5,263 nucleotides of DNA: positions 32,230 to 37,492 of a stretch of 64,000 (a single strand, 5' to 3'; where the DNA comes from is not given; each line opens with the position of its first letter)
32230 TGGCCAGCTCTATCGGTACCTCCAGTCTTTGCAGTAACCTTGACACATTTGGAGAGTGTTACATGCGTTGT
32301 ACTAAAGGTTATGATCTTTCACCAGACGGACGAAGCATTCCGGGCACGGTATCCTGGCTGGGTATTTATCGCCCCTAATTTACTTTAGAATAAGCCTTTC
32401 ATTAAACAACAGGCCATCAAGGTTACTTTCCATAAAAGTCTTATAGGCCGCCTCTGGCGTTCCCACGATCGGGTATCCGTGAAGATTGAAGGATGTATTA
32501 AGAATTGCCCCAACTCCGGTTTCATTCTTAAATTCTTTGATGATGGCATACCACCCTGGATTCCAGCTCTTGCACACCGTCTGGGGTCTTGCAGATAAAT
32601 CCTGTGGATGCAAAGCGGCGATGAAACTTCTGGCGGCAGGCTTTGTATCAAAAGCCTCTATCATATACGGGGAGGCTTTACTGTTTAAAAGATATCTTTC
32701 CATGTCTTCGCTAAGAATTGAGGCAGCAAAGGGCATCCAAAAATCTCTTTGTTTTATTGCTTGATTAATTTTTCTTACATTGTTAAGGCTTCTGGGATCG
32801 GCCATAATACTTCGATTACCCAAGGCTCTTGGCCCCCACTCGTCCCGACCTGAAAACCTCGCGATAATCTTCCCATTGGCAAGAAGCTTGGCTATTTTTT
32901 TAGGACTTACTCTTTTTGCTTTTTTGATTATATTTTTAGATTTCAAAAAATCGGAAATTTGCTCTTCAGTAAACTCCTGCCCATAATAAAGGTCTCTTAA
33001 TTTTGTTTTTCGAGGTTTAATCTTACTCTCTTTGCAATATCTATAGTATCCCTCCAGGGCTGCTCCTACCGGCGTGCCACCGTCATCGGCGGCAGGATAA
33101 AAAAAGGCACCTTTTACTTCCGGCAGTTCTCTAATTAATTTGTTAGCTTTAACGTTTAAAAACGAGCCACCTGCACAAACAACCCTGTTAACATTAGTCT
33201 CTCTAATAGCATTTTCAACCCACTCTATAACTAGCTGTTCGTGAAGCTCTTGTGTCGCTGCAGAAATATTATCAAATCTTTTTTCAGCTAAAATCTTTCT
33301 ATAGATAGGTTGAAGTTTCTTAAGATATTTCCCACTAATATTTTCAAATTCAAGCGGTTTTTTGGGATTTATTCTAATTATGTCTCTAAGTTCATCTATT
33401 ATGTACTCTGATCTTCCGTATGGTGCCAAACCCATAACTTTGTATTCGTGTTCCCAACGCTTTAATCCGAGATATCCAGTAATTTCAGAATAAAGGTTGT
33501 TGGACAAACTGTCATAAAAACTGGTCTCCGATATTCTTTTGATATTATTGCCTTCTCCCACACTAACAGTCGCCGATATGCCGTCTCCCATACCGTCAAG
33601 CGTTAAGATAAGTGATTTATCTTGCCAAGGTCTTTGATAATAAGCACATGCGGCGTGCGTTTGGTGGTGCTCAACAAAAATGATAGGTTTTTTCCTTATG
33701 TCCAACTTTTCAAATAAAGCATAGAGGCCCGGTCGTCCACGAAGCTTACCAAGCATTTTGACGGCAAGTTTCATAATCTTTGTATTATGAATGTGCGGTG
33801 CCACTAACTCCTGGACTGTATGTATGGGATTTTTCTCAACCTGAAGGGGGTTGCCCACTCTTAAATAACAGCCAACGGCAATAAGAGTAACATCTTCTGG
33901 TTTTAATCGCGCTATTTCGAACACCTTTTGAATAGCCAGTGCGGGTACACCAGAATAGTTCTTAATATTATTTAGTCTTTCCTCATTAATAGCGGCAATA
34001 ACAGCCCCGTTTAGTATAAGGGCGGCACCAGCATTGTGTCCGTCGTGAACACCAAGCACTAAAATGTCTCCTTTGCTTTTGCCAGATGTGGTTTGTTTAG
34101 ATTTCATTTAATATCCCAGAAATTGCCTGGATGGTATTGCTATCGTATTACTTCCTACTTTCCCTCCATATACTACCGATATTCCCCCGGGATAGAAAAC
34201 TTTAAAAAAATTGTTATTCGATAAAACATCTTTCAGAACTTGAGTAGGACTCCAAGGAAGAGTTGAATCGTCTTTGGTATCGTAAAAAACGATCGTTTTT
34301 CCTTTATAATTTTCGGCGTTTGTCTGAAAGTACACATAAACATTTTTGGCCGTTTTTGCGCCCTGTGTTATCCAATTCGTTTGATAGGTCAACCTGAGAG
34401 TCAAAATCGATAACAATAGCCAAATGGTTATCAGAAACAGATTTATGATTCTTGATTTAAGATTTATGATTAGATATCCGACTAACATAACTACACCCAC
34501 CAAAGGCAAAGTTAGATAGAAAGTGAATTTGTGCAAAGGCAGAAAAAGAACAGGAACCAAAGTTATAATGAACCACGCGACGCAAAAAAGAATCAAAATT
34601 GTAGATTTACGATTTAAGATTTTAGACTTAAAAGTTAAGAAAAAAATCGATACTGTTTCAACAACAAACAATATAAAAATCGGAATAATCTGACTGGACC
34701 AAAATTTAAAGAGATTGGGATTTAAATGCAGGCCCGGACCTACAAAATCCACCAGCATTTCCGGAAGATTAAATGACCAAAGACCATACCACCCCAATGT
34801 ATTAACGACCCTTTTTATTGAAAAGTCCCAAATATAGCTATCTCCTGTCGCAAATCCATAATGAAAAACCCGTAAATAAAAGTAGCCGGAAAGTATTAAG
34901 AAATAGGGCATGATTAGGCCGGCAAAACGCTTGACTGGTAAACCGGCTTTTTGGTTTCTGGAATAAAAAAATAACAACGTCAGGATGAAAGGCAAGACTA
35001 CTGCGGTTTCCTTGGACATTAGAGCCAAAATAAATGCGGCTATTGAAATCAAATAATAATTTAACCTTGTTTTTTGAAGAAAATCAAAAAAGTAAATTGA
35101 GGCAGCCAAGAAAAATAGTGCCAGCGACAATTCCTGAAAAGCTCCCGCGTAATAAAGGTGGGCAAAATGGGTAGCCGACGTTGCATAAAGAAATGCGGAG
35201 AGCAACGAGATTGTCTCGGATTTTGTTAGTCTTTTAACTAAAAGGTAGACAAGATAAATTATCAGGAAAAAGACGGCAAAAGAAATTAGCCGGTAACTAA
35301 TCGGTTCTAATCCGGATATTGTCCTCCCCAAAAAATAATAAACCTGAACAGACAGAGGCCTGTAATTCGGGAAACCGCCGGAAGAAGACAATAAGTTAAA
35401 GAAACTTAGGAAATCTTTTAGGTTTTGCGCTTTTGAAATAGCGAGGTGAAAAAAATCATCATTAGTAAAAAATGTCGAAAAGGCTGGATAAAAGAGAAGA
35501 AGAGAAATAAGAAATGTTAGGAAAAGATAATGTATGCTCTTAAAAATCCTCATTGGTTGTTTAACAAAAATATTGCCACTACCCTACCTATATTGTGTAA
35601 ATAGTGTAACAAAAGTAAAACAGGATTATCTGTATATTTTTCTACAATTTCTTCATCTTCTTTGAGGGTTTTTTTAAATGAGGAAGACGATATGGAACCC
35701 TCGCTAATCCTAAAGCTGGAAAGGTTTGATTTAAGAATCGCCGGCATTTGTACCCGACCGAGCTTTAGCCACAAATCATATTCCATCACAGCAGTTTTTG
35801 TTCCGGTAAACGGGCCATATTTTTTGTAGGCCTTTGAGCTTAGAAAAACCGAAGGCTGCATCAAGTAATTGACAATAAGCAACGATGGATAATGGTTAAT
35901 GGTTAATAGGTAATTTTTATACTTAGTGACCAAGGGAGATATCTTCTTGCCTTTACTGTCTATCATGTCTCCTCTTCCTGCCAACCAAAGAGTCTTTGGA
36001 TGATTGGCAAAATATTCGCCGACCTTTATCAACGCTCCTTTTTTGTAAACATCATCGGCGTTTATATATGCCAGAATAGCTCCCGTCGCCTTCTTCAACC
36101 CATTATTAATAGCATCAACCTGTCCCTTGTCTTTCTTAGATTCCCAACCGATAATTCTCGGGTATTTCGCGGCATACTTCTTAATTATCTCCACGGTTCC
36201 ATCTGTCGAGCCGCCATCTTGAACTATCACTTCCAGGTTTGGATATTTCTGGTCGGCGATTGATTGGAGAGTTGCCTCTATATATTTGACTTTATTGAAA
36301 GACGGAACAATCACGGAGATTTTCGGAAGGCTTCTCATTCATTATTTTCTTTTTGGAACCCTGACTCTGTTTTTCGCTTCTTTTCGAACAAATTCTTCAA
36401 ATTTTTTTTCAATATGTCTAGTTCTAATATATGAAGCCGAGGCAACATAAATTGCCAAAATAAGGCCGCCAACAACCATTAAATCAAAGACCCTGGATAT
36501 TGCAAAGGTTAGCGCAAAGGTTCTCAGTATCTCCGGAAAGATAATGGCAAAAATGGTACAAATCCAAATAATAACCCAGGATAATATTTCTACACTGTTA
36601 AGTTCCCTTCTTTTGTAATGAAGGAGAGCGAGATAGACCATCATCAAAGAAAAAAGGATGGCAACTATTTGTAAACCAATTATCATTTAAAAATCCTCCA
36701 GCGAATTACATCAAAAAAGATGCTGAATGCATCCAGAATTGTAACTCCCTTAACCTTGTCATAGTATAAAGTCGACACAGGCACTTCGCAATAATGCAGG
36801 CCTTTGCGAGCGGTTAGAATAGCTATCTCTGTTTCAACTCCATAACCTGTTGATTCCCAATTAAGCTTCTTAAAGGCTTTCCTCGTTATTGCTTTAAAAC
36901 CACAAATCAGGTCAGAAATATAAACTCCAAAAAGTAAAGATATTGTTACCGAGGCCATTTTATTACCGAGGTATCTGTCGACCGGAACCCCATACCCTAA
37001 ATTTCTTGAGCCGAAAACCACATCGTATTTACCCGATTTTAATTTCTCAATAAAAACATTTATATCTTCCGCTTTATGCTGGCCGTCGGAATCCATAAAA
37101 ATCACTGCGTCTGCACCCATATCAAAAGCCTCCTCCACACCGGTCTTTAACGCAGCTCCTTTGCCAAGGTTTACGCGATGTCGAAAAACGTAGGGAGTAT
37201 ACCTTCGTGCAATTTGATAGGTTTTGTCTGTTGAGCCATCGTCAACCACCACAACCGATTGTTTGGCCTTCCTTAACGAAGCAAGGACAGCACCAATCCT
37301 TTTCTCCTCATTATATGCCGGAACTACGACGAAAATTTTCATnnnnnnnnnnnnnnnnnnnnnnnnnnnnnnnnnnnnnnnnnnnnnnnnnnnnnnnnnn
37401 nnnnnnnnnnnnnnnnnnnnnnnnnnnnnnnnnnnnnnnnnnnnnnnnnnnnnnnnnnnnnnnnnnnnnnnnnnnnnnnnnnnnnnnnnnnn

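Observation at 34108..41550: Nine-gene translationally coupled operon combining PIG-V-like mannosyltransferase, DPM1-like Dol-P-Man-type synthase, DUF2304-like partner, GT4/GT2s and an FAD oxidoreductase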

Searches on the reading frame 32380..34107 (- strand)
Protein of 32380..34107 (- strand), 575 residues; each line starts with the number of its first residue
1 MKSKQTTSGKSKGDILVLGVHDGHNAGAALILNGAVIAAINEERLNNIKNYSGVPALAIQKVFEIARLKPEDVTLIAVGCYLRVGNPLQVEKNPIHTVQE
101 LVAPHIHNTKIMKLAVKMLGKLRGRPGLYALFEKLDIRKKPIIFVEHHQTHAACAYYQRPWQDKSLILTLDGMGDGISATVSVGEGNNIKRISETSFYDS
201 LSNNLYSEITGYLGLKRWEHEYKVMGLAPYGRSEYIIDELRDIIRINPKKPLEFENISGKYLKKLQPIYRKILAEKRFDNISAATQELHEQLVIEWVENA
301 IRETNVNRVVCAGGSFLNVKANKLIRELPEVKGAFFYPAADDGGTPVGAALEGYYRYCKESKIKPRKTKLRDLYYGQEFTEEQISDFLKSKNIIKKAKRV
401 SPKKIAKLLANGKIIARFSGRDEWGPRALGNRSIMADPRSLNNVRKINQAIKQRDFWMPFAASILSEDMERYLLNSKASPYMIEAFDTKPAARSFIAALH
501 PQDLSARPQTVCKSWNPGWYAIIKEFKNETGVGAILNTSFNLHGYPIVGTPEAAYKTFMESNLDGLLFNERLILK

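Call 3: search_protein_families(library=pfam, proteins=[window:32380-34107:-], max_evalue=0.01)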
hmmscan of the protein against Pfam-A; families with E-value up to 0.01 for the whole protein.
window:32380-34107:- (575 aa): 4 families
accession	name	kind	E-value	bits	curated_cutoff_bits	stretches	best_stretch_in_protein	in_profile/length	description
PF16861.10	Carbam_trans_C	-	1.4e-57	194.4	27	1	406-574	1-169/170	Carbamoyltransferase C-terminus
PF02543.21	Carbam_trans_N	-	9.9e-38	130.9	24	1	18-351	3-346/346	Carbamoyltransferase N-terminus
PF00814.31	TsaD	-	1.1e-05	25.7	24.8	1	139-338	81-250/264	tRNA N6-adenosine threonylcarbamoyltransferase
PF22521.2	HypF_C_2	-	0.00065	20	27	1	260-326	144-214/241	Carbamoyltransferase, Kae1-like Domain, second subdomain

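Call 9: search_protein_families(library=ncbifam, proteins=[window:32380-34107:-], max_evalue=0.01)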
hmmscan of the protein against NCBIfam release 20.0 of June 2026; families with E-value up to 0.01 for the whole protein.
window:32380-34107:- (575 aa): 7 families
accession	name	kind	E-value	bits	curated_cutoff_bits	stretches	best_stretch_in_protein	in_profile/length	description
NF041651.1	nodul_NodU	equivalog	1.4e-27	96.7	1000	1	272-549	264-531/556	nodulation protein NodU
TIGR00329.1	gcp_kae1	subfamily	4.4e-07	29.4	207.8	1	139-340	100-294/305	tRNA (adenosine(37)-N6)-threonylcarbamoyltransferase complex transferase subunit TsaD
TIGR00143.1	hypF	equivalog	2.3e-06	26.1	466.1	1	140-185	467-513/741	carbamoyltransferase HypF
TIGR03722.2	arch_KAE1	equivalog_domain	0.00017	20.8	375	1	270-374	208-314/323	KEOPS complex N(6)-L-threonylcarbamoyladenine synthase Kae1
NF001490.0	PRK00346.1-4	equivalog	0.0012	18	233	1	11-151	83-212/254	5'/3'-nucleotidase SurE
TIGR03723.1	T6A_TsaD_YgjD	equivalog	0.0034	16.6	296.1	0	139-327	101-277/314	tRNA (adenosine(37)-N6)-threonylcarbamoyltransferase complex transferase subunit TsaD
NF007174.0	PRK09605.1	equivalog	0.0058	15.1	447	1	272-338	212-278/535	bifunctional N(6)-L-threonylcarbamoyladenine synthase/serine/threonine protein kinase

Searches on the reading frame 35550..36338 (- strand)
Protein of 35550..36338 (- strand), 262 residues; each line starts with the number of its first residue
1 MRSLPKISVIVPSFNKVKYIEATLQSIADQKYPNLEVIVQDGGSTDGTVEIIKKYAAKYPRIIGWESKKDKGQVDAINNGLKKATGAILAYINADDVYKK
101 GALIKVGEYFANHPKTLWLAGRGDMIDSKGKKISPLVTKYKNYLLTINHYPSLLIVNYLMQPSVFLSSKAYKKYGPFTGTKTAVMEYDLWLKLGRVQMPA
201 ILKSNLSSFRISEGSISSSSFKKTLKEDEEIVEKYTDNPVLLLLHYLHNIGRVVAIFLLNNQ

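Call 3: search_protein_families(library=pfam, proteins=[window:35550-36338:-], max_evalue=0.01)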
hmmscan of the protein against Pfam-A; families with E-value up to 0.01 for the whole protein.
window:35550-36338:- (262 aa): 3 families
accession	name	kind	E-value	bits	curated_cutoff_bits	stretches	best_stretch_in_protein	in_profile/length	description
PF00535.33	Glycos_transf_2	-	1e-30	107.3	23.3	1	8-125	1-118/168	Glycosyl transferase family 2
PF13641.12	Glyco_tranf_2_3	-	1.2e-14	55.4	27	1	5-115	1-115/230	Glycosyltransferase like family 2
PF10111.15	Glyco_tranf_2_2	-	1.6e-07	31.6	27.3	1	9-100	2-96/276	Glycosyltransferase like family 2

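Call 9: search_protein_families(library=ncbifam, proteins=[window:35550-36338:-], max_evalue=0.01)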
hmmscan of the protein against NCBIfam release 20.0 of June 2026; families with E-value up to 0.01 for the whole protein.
window:35550-36338:- (262 aa): 25 families
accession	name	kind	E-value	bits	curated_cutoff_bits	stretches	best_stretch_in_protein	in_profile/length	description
NF047683.1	TeichurnBiosyTuaG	equivalog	1.7e-24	86.8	400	1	3-224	4-218/252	teichuronic acid biosynthesis protein TuaG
NF007482.0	PRK10073.1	equivalog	2e-20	73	423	1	2-99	3-99/334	glycosyltransferase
TIGR03937.1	PgaC_IcaA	equivalog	9.4e-20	70.9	422.3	1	3-115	43-155/407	poly-beta-1,6-N-acetyl-D-glucosamine synthase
TIGR04283.1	glyco_like_mftF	equivalog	1.7e-16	60.5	182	1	7-205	1-181/221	TIGR04283 family arsenosugar biosynthesis glycosyltransferase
NF053739.1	GlytfEpsEBac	equivalog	1.5e-15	56.9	450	1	5-193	1-185/265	glycosyltransferase EpsE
NF050050.1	ProtGlycPglI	equivalog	7e-15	55.2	500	1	5-104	2-102/306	GalNAc(5)-diNAcBac-PP-undecaprenol beta-1,3-glucosyltransferase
NF041875.1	EPS_EpsD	equivalog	8e-14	51.8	370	1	7-145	1-136/325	exopolysaccharide biosynthesis glycosyltransferase EpsD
TIGR03111.1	glyc2_xrt_Gpos1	hypoth_equivalog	7.8e-13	48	363.95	1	3-121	47-167/439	TIGR03111 family XrtG-associated glycosyltransferase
TIGR04009.1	wcaE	equivalog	3e-11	43.1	369.2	1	8-104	4-101/248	colanic acid biosynthesis glycosyltransferase WcaE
TIGR03965.1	mycofact_glyco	equivalog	1.5e-10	40.6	280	1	3-110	72-179/467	mycofactocin biosynthesis glycosyltransferase MftF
NF045692.1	OglycostaseCruG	equivalog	4.1e-10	39.2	600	1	3-62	39-98/386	2'-O-glycosyltransferase CruG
TIGR03469.1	HpnB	hypoth_equivalog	4.5e-10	39.1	379.25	1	2-92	41-139/386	hopene-associated glycosyltransferase HpnB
NF038299.1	EPS_HpsN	equivalog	1.7e-09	37.1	425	1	5-122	1-118/317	hormogonium polysaccharide biosynthesis glycosyltransferase HpsN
NF038302.1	EPS_HpsE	equivalog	4.9e-08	32.3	300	1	7-116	3-117/307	hormogonium polysaccharide biosynthesis glycosyltransferase HpsE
TIGR04242.1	nodulat_NodC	equivalog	1.3e-07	31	550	1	3-105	46-151/395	chitooligosaccharide synthase NodC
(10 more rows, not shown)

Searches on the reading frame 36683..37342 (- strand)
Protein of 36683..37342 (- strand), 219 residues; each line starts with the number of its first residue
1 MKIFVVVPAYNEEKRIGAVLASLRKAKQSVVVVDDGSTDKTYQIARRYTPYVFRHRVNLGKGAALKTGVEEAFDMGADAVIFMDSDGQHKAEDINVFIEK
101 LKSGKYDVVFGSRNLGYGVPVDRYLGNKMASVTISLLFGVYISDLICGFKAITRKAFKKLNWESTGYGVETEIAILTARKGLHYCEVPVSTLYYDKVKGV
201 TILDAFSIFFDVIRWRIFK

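Call 3: search_protein_families(library=pfam, proteins=[window:36683-37342:-], max_evalue=0.01)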
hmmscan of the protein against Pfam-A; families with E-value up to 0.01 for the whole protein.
window:36683-37342:- (219 aa): 4 families
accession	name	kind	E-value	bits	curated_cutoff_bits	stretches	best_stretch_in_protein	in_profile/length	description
PF00535.33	Glycos_transf_2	-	3.7e-29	102.2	23.3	1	5-160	2-167/168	Glycosyl transferase family 2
PF12804.13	NTP_transf_3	-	0.00043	20.9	27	1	11-127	22-135/160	MobA-like NTP transferase domain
PF13641.12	Glyco_tranf_2_3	-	0.00079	19.9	27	1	3-86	3-96/230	Glycosyltransferase like family 2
PF13704.12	Glyco_tranf_2_4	-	0.0097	16.8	27.5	0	11-55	2-48/98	Glycosyl transferase family 2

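Call 9: search_protein_families(library=ncbifam, proteins=[window:36683-37342:-], max_evalue=0.01)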
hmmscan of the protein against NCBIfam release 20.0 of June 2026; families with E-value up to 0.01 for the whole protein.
window:36683-37342:- (219 aa): 24 families
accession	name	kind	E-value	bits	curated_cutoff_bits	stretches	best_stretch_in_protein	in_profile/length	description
NF058614.1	PPMAGASynPpgS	equivalog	4.9e-36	124.3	370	1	3-213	2-220/226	polyprenyl-phospho-N-acetylgalactosaminyl synthase PpgS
TIGR04182.1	glyco_TIGR04182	equivalog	1.4e-31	109.9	325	1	3-199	2-197/293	S-layer glycoprotein N-glycosyltransferase AglJ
NF041391.1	DPhHxTase_Halo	equivalog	3.1e-19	68.8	375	1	9-207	3-196/213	dolichyl-phosphate hexose transferase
NF047588.1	GlcsyltransPgfSStrep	equivalog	3.6e-15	56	500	1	1-160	1-167/308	glycosyltransferase PgfS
NF041875.1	EPS_EpsD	equivalog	1.5e-11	44.3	370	1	5-112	3-115/325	exopolysaccharide biosynthesis glycosyltransferase EpsD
NF010496.0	PRK13915.1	equivalog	4e-11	42.6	262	1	2-89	32-129/307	glucosyl-3-phosphoglycerate synthase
TIGR04283.1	glyco_like_mftF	equivalog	6.9e-11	42.2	182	1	5-92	3-88/221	TIGR04283 family arsenosugar biosynthesis glycosyltransferase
TIGR03965.1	mycofact_glyco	equivalog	1.8e-10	40.3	280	1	3-90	76-168/467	mycofactocin biosynthesis glycosyltransferase MftF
TIGR03469.1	HpnB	hypoth_equivalog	4.2e-09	35.9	379.25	1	2-109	45-168/386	hopene-associated glycosyltransferase HpnB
TIGR03937.1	PgaC_IcaA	equivalog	2e-08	33.6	422.3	1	3-103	47-152/407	poly-beta-1,6-N-acetyl-D-glucosamine synthase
NF007482.0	PRK10073.1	equivalog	3.6e-08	32.8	423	1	2-98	7-107/334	glycosyltransferase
NF041865.1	EpsU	equivalog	1.5e-07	30.7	700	1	3-107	41-153/394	exopolysaccharide biosynthesis GT2 family glycosyltransferase EpsU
NF047683.1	TeichurnBiosyTuaG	equivalog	2.3e-07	30.7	400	1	3-113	8-123/252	teichuronic acid biosynthesis protein TuaG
NF007986.1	PRK10714.1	equivalog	3e-07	29.8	529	1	2-158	7-170/316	undecaprenyl-phosphate 4-deoxy-4-formamido-L-arabinose transferase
TIGR01556.1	rhamnosyltran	subfamily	1.1e-06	28.1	200.55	1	14-108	8-105/281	rhamnosyltransferase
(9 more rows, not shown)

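Call 41: search_solved_structures(query=window:36683-37342:-, max_evalue=0.00001)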
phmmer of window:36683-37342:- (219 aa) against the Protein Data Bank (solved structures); distinct sequences matched with E-value up to 0.00001: 6.
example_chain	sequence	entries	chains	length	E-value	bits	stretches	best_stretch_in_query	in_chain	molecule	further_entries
5mlz_A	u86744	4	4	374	7.3e-13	52.3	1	1-215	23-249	Dolichol monophosphate mannose synthase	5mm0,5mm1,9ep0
5eke_A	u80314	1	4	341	1.1e-06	32.1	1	3-155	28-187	Uncharacterized glycosyltransferase sll0501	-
5ekp_C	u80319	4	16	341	1.1e-06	32.1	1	3-155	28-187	Uncharacterized glycosyltransferase sll0501 | Glycosyltransferase sll0501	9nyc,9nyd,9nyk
9nye_A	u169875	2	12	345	1.2e-06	32.1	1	3-155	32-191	Glycosyltransferase sll0501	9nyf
5tze_C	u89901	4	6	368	5.9e-06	29.7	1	1-104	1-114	Glycosyl transferase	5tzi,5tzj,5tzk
22ao_A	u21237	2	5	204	9e-06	29.1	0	8-152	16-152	GmaR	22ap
